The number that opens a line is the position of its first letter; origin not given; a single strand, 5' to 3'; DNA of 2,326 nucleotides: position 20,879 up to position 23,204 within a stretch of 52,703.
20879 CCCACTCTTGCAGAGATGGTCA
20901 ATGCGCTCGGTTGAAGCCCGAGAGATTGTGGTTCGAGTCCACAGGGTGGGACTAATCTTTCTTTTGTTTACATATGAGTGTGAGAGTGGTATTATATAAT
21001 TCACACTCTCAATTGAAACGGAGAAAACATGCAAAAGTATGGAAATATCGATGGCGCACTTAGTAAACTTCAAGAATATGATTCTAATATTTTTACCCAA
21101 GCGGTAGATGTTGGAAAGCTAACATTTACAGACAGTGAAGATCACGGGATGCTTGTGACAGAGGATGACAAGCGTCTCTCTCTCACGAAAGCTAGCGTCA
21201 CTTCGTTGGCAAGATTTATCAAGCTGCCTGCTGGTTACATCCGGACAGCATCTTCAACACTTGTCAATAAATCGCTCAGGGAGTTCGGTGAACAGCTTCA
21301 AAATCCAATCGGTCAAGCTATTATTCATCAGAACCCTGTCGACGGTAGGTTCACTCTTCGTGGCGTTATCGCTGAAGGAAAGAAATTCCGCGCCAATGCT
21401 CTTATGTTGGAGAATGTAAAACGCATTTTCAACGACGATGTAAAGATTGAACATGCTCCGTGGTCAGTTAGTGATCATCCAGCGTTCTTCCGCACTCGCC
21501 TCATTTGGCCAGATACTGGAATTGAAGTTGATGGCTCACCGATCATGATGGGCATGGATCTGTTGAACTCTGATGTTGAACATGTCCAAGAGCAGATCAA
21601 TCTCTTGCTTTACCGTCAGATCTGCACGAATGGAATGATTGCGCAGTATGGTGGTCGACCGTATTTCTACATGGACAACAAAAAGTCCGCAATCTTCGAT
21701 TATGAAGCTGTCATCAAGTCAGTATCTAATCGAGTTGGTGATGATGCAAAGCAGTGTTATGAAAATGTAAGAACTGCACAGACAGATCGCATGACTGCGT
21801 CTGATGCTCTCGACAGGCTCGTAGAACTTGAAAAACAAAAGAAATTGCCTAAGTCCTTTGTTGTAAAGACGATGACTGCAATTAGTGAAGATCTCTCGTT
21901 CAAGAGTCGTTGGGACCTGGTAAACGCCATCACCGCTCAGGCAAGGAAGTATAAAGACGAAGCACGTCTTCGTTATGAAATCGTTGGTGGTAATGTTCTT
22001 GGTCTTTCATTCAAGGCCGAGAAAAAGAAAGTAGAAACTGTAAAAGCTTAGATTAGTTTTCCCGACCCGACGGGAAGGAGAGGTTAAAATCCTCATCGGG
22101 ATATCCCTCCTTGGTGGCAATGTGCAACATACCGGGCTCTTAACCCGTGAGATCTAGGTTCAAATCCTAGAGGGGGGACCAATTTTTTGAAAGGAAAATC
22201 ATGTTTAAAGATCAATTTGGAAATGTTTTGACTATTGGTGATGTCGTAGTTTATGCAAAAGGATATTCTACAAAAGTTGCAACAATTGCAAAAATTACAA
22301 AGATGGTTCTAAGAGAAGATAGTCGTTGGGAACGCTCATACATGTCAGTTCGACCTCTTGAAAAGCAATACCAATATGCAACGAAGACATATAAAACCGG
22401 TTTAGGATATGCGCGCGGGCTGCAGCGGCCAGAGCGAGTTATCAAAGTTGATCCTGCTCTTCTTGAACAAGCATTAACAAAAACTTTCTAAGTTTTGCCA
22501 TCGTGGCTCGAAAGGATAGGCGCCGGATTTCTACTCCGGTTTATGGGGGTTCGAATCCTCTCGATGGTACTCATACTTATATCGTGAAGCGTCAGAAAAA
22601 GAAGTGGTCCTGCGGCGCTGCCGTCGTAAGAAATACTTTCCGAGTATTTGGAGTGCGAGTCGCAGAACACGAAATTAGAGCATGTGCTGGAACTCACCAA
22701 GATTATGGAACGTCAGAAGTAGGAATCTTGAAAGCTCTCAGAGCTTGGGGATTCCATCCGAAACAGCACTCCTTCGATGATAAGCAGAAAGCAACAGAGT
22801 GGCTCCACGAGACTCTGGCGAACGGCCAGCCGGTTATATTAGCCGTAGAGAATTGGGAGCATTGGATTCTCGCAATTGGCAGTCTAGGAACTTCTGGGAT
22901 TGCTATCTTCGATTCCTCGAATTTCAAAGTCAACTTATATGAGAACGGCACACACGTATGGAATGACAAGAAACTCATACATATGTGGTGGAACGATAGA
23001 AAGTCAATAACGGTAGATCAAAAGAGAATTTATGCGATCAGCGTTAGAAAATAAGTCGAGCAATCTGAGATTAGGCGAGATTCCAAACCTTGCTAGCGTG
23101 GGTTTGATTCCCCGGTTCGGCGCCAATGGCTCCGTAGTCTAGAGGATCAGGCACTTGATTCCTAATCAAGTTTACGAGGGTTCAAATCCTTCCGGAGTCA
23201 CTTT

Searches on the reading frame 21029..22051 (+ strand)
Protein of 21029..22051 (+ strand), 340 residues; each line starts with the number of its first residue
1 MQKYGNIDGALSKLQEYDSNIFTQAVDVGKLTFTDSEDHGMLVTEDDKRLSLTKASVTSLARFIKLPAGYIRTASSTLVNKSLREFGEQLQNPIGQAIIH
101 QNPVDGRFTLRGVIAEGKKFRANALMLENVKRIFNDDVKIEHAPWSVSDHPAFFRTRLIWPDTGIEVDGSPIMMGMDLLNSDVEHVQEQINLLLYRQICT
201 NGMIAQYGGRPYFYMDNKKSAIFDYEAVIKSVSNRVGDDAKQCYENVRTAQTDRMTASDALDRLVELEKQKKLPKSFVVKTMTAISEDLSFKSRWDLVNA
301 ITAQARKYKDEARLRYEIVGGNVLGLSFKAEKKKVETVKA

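Call 10: search_protein_families(library=phrogs, proteins=[window:21029-22051:+], max_evalue=0.001)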
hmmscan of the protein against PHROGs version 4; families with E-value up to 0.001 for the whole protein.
window:21029-22051:+ (340 aa): 1 family
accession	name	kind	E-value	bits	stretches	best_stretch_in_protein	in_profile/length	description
phrog_1362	-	unknown function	1.1e-12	48.8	1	171-328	214-387/391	-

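Call 11: search_protein_families(library=pfam, proteins=[window:21029-22051:+], max_evalue=0.001)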
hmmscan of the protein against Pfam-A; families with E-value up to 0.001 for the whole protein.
window:21029-22051:+ (340 aa): 0 families

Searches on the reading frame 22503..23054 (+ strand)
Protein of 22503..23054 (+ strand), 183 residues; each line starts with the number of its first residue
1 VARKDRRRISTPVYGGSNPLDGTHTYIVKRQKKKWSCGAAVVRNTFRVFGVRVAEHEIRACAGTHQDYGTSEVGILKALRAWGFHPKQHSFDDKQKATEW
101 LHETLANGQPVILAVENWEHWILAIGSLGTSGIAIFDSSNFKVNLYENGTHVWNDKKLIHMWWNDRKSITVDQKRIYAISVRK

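Call 106: search_protein_families(library=pfam, proteins=[window:22503-23054:+], max_evalue=0.1)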
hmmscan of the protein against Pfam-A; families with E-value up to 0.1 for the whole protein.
window:22503-23054:+ (183 aa): 2 families
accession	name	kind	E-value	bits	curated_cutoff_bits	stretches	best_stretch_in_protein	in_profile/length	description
PF03412.21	Peptidase_C39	-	2.4e-05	24.6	22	1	28-124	4-92/133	Peptidase C39 family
PF14399.12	BtrH_N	-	3.6e-05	24.5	29.7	1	77-117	58-98/134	Butirosin biosynthesis protein H, N-terminal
